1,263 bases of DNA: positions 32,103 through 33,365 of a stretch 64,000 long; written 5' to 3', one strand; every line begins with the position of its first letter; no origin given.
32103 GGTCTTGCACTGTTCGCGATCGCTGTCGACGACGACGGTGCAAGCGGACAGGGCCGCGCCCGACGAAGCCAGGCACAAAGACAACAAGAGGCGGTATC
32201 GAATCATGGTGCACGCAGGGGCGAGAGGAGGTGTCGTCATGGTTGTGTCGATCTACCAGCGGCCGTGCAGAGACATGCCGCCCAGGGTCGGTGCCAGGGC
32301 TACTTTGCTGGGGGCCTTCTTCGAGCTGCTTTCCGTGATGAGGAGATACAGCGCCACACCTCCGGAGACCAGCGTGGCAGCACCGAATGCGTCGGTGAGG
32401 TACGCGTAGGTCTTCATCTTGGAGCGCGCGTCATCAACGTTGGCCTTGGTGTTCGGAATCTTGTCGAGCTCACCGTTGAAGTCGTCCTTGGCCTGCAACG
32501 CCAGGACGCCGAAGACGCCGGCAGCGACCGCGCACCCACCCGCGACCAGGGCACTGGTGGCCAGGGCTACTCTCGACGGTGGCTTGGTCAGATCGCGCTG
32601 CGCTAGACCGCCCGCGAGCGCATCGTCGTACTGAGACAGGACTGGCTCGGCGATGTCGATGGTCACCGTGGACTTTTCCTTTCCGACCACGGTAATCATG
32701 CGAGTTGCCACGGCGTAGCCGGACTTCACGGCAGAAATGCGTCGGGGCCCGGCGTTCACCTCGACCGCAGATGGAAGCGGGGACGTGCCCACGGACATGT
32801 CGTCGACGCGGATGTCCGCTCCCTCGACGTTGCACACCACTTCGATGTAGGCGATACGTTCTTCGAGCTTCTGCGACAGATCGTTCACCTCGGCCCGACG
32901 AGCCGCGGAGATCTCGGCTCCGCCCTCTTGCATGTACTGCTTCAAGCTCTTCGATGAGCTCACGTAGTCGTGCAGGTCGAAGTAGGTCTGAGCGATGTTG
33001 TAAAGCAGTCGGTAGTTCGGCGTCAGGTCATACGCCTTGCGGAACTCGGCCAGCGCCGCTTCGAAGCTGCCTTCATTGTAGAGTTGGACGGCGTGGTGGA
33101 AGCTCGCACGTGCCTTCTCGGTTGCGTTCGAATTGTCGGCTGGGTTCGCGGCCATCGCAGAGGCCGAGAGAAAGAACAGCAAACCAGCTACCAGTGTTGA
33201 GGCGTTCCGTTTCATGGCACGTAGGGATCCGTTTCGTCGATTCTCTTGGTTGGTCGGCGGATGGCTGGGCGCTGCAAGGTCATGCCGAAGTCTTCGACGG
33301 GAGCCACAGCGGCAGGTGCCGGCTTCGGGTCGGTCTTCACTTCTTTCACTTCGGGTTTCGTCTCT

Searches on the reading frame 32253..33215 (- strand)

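Call 13: search_protein_families(library=pfam, proteins=[window:32253-33215:-], max_evalue=0.001)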
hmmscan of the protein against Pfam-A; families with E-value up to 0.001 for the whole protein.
window:32253-33215:- (320 aa): 2 families
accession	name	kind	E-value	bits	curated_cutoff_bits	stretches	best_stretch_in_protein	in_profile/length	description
PF08308.17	PEGA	-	1.5e-05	25.2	20.8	1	126-187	6-66/71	PEGA domain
PF07719.23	TPR_2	-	0.00014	22.1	27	0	44-68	10-34/34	Tetratricopeptide repeat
